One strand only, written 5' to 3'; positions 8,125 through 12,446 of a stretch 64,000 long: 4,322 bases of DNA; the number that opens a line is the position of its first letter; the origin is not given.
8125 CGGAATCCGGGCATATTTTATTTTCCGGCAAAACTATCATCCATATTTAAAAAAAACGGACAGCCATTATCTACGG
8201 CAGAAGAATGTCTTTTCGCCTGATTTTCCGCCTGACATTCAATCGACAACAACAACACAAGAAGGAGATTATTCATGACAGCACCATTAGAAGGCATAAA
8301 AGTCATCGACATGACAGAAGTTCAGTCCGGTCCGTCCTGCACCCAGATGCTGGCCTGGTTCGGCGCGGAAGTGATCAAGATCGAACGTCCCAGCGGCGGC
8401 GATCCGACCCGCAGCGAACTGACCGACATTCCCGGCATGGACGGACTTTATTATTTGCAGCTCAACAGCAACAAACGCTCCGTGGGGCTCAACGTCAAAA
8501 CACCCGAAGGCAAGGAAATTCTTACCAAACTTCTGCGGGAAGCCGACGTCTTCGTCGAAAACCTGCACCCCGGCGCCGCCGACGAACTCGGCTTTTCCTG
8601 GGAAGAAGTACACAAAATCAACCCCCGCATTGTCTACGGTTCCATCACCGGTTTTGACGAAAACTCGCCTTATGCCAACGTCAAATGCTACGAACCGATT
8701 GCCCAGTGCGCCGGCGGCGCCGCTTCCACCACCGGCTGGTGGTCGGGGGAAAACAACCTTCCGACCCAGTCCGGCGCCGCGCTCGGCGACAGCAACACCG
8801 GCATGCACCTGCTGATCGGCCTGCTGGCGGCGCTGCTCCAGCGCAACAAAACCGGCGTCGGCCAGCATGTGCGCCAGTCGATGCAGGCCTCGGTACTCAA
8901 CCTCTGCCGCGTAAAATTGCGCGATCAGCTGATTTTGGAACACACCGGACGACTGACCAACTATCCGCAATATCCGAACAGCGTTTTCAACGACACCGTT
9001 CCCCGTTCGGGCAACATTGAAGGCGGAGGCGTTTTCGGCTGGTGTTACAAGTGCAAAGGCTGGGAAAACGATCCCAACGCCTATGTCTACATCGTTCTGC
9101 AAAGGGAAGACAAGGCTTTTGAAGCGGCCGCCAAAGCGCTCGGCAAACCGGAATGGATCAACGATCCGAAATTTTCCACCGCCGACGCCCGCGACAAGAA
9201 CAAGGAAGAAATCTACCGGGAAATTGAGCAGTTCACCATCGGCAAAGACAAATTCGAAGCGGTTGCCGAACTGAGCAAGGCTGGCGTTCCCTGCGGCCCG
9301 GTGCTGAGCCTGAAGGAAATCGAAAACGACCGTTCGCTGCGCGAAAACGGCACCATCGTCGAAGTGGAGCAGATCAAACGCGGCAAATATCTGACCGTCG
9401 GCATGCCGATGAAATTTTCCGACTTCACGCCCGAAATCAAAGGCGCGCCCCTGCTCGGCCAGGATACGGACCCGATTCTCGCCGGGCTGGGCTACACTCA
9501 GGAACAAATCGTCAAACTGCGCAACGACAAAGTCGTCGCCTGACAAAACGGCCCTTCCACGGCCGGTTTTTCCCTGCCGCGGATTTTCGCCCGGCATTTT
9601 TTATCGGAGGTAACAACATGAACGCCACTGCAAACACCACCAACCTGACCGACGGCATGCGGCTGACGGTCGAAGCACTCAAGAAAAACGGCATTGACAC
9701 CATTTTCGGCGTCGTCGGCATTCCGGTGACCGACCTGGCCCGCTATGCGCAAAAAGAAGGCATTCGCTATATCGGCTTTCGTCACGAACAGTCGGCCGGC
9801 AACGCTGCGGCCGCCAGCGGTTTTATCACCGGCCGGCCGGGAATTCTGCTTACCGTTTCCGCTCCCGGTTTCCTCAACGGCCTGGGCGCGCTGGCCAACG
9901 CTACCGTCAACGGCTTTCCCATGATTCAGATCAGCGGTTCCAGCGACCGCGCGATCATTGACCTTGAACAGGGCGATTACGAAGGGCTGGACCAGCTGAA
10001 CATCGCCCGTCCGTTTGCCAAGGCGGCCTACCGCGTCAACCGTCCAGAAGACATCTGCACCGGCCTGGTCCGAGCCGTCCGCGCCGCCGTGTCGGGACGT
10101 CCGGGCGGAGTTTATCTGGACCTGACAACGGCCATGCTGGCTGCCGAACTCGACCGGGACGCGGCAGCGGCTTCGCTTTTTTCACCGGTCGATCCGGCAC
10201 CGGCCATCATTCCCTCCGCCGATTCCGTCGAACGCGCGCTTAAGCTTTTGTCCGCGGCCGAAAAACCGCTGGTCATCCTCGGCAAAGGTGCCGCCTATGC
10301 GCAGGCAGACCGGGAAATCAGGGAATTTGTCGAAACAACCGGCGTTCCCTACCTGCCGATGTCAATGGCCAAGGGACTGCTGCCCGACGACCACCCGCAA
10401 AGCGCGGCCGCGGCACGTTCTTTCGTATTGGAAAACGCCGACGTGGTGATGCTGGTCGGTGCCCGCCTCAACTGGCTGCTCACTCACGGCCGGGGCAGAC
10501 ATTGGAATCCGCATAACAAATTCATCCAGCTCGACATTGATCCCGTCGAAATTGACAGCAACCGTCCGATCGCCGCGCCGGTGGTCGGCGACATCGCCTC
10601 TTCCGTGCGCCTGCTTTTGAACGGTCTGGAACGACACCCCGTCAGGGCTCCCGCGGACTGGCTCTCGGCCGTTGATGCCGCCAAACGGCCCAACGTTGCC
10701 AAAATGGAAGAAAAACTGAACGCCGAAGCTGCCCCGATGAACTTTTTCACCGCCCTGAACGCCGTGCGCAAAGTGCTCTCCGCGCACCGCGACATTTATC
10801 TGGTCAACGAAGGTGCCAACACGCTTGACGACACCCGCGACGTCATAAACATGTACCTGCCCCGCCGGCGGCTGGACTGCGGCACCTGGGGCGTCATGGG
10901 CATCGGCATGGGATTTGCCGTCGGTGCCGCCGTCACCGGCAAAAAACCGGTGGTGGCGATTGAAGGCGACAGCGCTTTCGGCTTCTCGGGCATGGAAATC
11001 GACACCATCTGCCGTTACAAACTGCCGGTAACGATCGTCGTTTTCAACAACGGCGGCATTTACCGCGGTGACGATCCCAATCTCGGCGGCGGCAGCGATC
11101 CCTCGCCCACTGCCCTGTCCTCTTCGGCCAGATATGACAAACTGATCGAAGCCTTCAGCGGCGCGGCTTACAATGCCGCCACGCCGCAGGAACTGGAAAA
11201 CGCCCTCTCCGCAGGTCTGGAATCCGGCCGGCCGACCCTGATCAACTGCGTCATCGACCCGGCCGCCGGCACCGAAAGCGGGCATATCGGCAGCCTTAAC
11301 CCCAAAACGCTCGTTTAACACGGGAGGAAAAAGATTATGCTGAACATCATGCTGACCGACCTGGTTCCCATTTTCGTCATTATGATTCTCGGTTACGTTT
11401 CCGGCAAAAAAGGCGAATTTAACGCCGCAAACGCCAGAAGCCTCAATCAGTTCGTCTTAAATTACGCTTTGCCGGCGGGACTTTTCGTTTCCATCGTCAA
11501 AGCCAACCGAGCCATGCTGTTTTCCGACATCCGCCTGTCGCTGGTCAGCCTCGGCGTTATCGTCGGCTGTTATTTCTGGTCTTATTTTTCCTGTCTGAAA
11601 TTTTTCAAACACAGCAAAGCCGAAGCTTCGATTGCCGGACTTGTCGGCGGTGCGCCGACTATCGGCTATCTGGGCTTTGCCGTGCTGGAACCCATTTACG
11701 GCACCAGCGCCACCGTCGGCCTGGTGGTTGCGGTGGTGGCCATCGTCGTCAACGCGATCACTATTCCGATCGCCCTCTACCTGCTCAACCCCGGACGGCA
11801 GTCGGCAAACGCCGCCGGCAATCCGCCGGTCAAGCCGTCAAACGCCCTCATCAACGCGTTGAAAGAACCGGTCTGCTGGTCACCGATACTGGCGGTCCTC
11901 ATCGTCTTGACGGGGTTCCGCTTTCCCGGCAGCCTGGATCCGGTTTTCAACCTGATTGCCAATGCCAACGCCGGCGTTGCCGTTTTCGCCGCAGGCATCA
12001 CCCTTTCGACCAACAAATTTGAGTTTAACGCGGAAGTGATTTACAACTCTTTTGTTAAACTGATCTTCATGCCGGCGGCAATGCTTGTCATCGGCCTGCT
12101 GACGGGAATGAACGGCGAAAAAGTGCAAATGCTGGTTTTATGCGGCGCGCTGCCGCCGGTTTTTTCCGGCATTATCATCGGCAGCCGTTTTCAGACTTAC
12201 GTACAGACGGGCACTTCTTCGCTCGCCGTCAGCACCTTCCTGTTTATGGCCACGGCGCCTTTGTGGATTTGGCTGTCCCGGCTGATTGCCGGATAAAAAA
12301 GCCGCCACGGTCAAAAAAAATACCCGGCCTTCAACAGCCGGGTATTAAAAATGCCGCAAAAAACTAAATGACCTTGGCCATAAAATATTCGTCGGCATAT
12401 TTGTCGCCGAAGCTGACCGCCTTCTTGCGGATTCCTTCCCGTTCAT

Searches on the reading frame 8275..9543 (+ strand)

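Call 50: search_protein_families(library=pfam, proteins=[window:8275-9543:+], max_evalue=0.0001)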
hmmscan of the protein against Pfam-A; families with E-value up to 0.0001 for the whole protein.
window:8275-9543:+ (422 aa): 1 family
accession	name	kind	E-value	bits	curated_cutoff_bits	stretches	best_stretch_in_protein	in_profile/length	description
PF02515.22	CoA_transf_3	-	4.4e-95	319.3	23.3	1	5-398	1-366/366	CoA-transferase family III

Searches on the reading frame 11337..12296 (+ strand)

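Call 50: search_protein_families(library=pfam, proteins=[window:11337-12296:+], max_evalue=0.0001)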
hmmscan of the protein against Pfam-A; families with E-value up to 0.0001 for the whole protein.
window:11337-12296:+ (319 aa): 1 family
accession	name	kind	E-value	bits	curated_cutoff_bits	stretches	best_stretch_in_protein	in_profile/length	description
PF03547.23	Mem_trans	-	3.6e-60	203.8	25.7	1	5-311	2-343/343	Membrane transport protein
